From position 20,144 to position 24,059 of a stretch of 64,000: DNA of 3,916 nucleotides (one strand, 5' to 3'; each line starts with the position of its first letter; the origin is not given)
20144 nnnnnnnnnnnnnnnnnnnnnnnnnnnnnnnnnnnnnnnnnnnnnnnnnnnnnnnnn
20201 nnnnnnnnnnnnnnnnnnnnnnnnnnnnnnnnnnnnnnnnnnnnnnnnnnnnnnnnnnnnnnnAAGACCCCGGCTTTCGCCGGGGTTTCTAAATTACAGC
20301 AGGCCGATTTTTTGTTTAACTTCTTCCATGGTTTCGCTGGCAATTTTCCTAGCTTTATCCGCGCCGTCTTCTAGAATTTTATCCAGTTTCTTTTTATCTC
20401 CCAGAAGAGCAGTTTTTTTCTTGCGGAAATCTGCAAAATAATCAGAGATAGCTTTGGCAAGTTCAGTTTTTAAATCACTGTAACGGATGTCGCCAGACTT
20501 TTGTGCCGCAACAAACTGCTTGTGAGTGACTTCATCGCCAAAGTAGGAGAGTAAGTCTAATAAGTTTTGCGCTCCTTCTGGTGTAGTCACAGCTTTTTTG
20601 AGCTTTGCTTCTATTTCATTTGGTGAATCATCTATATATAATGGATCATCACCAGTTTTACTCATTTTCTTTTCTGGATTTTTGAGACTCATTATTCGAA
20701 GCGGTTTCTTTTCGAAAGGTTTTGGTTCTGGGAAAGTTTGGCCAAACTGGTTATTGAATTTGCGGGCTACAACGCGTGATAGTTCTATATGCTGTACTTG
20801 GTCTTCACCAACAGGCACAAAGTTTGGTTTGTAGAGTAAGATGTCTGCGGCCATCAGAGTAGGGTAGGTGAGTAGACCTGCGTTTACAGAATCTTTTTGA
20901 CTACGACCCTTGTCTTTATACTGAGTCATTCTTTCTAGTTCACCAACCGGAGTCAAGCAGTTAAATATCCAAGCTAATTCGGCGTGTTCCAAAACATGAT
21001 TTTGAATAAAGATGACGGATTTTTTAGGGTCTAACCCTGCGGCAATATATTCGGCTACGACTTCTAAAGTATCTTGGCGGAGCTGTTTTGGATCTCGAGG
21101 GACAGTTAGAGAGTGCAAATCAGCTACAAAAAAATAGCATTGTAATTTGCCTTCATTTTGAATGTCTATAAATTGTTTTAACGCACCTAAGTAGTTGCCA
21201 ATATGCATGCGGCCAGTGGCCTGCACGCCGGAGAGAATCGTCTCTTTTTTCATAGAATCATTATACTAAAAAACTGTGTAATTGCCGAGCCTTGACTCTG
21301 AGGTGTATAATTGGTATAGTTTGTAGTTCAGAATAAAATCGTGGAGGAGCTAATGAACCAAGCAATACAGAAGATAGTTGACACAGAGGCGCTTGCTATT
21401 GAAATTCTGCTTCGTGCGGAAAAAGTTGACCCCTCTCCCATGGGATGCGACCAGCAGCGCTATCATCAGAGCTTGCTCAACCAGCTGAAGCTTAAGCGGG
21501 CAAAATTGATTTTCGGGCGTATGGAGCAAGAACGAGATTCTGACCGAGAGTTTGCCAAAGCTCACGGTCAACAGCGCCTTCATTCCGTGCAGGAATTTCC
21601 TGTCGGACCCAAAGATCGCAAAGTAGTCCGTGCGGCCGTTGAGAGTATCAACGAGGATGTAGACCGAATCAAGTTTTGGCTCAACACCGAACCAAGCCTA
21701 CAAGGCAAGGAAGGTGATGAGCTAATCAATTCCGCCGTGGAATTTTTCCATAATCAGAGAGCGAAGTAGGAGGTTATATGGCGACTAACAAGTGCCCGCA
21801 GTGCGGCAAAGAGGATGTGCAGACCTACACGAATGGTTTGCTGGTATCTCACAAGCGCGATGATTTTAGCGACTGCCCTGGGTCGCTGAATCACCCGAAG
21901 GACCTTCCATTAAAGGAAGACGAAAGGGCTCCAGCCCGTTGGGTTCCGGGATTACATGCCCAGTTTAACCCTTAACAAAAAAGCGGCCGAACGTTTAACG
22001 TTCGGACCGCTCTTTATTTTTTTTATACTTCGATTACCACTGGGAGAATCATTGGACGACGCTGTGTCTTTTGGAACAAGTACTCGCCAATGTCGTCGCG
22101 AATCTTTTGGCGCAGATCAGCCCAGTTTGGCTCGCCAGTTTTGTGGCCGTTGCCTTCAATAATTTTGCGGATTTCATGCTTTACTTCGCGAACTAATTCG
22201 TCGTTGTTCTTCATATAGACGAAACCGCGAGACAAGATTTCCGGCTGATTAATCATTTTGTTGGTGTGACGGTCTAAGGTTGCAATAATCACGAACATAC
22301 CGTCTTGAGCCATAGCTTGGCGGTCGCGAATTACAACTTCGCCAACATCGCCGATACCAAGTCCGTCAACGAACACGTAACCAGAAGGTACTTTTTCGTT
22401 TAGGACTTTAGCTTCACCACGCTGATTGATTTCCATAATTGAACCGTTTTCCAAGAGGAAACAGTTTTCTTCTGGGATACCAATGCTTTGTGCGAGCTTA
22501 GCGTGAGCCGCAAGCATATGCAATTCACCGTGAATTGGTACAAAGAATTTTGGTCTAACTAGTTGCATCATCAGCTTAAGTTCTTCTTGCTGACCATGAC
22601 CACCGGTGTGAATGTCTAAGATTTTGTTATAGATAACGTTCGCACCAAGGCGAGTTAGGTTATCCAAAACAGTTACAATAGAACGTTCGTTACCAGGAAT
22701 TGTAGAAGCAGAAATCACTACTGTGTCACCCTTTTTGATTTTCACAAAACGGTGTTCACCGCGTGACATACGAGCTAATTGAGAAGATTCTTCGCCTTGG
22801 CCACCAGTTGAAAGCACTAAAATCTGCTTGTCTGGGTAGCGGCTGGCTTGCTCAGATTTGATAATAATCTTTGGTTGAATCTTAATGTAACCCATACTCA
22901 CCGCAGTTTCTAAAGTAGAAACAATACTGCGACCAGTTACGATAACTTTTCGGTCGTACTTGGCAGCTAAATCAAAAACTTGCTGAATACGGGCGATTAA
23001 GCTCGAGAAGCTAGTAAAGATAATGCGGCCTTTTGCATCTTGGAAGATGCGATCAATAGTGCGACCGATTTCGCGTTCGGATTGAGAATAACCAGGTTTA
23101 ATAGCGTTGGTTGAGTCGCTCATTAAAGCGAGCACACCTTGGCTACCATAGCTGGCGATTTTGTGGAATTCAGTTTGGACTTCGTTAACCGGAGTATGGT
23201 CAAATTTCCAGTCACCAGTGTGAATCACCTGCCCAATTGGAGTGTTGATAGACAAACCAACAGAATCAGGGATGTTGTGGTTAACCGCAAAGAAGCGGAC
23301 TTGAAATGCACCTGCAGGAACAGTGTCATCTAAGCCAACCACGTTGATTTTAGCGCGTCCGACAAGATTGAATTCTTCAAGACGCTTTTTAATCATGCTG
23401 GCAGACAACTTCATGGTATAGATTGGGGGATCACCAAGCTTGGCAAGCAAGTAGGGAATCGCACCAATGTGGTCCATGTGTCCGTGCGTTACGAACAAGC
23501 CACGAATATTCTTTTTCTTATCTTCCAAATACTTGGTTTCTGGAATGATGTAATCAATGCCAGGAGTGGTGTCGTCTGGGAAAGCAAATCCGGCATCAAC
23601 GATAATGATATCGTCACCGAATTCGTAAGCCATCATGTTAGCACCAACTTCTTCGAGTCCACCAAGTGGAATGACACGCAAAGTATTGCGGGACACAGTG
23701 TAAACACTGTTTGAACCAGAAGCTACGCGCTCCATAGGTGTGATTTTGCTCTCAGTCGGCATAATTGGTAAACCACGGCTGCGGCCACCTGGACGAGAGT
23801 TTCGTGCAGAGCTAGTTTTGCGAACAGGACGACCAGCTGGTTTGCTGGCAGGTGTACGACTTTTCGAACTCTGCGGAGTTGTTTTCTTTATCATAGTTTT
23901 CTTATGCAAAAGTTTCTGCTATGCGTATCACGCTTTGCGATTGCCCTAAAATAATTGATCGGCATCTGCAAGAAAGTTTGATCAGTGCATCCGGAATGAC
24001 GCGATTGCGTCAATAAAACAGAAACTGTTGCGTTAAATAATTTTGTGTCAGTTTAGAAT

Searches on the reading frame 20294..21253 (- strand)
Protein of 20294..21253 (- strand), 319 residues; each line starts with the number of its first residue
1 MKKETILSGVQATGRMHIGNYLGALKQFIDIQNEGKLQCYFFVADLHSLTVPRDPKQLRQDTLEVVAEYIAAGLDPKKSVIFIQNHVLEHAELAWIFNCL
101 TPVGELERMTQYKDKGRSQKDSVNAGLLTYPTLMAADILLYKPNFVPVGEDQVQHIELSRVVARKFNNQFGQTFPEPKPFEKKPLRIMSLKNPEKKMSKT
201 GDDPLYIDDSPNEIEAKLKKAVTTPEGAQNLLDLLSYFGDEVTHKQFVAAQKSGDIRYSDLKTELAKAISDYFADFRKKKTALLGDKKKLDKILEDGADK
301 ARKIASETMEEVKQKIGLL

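Call 64: search_protein_families(library=pfam, max_evalue=0.00001, proteins=[window:20294-21253:-])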
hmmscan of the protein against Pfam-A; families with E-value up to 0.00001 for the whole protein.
window:20294-21253:- (319 aa): 1 family
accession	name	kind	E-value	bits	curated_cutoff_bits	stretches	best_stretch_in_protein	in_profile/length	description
PF00579.31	tRNA-synt_1b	-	2.7e-66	224.3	21.1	1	5-268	7-269/292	tRNA synthetases class I (W and Y)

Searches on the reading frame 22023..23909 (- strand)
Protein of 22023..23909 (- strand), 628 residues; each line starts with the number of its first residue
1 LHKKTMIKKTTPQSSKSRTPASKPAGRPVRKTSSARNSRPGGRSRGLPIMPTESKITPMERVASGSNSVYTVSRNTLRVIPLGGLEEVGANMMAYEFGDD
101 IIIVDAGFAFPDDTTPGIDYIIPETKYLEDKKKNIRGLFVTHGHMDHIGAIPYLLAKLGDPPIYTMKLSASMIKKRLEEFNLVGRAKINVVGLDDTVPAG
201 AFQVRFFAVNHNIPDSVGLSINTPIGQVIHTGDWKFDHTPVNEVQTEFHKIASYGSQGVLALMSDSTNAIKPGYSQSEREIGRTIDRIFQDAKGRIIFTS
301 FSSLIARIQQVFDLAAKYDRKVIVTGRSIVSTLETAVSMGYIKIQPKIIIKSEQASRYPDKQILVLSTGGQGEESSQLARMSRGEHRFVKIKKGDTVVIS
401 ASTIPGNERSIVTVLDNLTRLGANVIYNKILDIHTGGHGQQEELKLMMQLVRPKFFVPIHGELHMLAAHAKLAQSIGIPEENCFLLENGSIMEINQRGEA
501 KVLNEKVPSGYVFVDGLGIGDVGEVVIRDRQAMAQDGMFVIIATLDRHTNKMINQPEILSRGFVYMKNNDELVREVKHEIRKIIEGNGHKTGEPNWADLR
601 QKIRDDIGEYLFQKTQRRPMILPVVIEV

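Call 64: search_protein_families(library=pfam, max_evalue=0.00001, proteins=[window:22023-23909:-])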
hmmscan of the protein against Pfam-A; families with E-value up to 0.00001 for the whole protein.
window:22023-23909:- (628 aa): 5 families
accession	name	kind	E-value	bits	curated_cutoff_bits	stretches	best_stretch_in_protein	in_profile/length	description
PF22505.1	RNase_J_b_CASP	-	1.2e-43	148.3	27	1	293-418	1-126/126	Ribonuclease J, beta-CASP domain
PF17770.6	RNase_J_C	-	9.2e-32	110.5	23.8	1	526-628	1-102/102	Ribonuclease J C-terminal domain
PF00753.33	Lactamase_B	-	1.6e-12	48.2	22.7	1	89-236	5-152/196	Metallo-beta-lactamase superfamily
PF12706.13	Lactamase_B_2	-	1.5e-08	34.9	27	1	128-236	24-146/200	Beta-lactamase superfamily domain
PF07521.17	RMMBL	-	3.2e-07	30.7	21.6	1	430-478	8-58/63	Zn-dependent metallo-hydrolase RNA specificity domain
